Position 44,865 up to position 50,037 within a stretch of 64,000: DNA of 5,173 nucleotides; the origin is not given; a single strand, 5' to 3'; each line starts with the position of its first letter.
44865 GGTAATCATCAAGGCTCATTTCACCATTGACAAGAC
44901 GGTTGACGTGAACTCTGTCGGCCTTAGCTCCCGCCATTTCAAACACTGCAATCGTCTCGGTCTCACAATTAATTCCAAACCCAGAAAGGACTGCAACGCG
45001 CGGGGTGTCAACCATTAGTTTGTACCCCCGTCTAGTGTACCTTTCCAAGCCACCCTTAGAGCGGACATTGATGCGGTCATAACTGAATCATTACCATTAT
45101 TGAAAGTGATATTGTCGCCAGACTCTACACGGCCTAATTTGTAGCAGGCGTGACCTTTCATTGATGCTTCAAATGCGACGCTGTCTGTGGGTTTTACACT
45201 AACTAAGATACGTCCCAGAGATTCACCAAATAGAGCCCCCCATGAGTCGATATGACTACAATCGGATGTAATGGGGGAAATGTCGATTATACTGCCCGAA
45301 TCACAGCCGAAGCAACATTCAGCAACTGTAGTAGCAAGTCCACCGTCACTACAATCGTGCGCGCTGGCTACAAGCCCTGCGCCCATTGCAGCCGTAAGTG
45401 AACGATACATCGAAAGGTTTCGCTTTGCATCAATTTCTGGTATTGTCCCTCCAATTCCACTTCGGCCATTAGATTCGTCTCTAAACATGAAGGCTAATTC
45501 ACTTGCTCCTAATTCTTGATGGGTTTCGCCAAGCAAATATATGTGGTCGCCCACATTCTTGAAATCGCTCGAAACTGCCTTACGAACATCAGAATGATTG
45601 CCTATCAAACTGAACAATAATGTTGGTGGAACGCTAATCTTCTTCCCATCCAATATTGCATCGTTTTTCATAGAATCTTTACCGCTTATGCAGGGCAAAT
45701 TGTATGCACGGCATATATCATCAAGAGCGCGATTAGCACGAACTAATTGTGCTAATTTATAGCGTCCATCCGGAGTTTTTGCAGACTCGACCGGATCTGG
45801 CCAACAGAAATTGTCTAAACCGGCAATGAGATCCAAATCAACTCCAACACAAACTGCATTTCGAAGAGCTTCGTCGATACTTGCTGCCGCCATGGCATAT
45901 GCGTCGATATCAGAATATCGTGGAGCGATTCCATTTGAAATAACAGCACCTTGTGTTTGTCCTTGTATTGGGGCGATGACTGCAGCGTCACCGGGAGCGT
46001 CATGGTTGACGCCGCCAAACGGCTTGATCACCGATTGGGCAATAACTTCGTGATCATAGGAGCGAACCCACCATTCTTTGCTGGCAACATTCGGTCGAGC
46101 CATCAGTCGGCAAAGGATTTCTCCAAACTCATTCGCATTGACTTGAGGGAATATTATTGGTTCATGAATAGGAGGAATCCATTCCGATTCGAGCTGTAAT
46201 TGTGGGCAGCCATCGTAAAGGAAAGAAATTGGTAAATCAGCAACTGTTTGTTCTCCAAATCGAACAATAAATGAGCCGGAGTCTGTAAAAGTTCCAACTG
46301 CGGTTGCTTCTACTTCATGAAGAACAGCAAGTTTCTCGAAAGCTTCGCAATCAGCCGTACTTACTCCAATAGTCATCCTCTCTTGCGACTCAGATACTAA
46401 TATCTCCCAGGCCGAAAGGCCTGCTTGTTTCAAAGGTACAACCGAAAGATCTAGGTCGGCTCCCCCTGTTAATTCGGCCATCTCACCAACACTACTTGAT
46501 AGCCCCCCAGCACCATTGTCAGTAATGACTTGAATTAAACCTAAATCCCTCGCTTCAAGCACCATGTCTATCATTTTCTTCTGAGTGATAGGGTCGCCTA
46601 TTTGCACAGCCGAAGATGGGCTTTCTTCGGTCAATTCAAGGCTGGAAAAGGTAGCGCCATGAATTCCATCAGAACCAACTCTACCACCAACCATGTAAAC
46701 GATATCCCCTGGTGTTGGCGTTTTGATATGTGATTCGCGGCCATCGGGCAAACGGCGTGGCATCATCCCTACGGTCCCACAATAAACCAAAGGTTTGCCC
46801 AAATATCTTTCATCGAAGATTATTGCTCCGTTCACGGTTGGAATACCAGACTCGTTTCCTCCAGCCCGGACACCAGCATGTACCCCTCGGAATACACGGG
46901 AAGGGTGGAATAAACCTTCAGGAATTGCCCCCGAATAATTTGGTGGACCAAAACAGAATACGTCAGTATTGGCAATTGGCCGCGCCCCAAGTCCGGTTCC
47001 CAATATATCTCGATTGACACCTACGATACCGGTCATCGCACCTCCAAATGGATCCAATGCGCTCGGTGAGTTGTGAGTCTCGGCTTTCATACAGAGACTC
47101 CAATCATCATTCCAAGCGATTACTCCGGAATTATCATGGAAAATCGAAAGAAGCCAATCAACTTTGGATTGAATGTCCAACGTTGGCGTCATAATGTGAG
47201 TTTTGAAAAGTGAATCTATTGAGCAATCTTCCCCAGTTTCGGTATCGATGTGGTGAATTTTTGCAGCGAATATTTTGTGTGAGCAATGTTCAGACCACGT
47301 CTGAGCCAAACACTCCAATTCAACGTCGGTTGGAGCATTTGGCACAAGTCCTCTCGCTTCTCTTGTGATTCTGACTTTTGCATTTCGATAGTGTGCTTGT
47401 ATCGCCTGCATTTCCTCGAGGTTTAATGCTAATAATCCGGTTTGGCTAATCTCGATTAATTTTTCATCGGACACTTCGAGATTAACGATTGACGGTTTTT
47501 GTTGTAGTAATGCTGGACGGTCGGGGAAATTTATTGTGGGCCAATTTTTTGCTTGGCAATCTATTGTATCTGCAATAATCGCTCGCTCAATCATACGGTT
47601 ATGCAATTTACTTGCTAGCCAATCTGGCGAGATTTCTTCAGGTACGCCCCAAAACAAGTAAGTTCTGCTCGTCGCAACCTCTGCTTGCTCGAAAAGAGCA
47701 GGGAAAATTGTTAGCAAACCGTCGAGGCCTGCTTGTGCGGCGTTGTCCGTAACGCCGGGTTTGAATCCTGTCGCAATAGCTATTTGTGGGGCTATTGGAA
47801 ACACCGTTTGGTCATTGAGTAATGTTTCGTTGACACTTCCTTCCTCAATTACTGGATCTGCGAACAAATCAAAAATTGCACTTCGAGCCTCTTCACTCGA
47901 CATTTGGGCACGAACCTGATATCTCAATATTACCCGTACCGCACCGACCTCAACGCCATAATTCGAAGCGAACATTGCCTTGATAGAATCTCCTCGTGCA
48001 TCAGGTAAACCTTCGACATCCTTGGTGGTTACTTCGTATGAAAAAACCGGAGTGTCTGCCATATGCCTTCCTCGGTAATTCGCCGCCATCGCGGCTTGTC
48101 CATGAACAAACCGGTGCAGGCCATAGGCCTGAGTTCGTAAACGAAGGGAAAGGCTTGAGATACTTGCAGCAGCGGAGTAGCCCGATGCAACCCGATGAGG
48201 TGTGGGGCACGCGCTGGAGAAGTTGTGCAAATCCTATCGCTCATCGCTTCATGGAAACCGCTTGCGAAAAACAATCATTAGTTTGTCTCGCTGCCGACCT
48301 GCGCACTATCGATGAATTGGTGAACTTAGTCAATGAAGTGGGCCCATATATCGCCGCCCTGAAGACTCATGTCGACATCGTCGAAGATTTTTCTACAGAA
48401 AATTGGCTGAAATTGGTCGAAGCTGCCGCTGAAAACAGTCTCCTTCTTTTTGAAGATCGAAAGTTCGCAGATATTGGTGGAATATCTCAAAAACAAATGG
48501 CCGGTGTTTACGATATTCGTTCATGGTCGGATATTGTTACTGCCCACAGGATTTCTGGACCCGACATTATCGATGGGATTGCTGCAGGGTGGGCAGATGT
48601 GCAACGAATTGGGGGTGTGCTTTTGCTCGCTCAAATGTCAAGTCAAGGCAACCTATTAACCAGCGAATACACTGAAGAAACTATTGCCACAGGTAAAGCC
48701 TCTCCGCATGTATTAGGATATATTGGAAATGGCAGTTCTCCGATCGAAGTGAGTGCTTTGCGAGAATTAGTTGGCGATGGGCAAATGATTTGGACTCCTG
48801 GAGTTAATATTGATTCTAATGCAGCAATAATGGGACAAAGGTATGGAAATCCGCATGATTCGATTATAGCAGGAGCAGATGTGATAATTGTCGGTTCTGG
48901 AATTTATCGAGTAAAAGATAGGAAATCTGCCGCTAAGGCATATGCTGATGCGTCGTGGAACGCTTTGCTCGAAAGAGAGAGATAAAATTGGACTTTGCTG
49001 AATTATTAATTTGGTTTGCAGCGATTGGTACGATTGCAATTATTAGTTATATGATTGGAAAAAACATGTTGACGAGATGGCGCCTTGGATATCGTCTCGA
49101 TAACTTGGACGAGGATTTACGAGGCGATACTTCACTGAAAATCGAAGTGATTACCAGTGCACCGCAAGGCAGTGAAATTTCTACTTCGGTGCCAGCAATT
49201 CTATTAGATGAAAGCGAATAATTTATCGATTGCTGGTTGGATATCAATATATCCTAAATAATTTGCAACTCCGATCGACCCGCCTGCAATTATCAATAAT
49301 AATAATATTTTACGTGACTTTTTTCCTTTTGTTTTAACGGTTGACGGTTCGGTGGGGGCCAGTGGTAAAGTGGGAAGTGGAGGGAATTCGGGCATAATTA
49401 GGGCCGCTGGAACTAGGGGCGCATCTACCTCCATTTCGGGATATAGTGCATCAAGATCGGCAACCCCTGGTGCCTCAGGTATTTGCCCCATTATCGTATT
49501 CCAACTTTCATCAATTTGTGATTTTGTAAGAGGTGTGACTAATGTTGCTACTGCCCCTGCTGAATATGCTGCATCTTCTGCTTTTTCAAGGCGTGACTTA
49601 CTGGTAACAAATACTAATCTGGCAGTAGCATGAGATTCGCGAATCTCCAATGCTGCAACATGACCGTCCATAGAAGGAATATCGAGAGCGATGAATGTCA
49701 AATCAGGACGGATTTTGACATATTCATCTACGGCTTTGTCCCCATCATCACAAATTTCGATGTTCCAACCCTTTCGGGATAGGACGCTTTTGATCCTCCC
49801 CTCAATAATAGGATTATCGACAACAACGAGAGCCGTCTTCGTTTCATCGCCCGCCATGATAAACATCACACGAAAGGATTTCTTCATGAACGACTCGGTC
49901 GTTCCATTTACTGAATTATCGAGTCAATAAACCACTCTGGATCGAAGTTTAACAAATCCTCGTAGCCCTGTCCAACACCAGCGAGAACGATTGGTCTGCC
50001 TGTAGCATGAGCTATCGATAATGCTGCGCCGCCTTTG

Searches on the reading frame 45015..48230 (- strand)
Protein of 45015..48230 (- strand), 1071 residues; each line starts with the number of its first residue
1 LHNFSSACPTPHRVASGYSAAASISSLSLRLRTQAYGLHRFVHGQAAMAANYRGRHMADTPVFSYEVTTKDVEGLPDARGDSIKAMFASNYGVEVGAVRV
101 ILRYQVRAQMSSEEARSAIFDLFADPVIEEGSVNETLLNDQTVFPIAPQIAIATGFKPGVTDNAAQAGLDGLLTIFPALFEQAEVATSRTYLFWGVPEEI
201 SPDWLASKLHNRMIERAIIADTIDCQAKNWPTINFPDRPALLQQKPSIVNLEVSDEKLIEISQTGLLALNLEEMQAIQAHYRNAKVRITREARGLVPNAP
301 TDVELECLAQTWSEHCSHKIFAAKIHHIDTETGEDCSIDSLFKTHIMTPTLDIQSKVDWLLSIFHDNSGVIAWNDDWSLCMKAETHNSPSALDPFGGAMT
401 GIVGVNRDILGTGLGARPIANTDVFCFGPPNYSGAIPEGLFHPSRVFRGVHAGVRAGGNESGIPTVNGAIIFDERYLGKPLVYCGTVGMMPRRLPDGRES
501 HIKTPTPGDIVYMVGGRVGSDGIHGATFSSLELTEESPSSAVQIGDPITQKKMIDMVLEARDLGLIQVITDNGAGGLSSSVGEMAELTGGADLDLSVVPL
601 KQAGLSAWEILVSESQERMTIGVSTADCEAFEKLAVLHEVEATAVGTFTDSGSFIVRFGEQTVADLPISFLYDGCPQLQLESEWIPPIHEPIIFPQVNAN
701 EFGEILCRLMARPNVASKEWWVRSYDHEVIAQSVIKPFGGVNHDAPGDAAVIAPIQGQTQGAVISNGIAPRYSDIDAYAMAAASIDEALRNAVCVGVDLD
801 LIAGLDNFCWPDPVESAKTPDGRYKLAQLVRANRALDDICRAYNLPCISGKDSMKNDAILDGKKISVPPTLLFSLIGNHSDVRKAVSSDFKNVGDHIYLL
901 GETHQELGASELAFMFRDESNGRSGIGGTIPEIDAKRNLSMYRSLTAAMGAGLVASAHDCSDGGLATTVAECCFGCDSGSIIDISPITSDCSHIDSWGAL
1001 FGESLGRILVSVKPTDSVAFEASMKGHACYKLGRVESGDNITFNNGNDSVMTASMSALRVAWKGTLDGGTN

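Call 13: search_protein_families(library=pfam, proteins=[window:45015-48230:-], max_evalue=0.0001)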
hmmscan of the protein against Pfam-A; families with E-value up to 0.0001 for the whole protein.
window:45015-48230:- (1071 aa): 3 families
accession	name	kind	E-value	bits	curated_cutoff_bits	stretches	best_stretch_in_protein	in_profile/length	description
PF02769.27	AIRS_C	-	4e-45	154.2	23.1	2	507-656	2-153/156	AIR synthase related protein, C-terminal domain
PF00586.29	AIRS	-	3.1e-24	86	24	2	366-490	2-112/112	AIR synthase related protein, N-terminal domain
PF18072.6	FGAR-AT_linker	-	4.7e-15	56.3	26.6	1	259-319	2-50/50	Formylglycinamide ribonucleotide amidotransferase linker domain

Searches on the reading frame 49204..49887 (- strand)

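Call 3: search_protein_families(library=pfam, proteins=[window:49204-49887:-], max_evalue=0.01)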
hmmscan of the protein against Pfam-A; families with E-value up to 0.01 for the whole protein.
window:49204-49887:- (227 aa): 1 family
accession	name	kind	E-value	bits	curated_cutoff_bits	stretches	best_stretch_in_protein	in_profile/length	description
PF00072.30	Response_reg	-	4.5e-13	49.8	30.2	1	20-127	2-108/111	Response regulator receiver domain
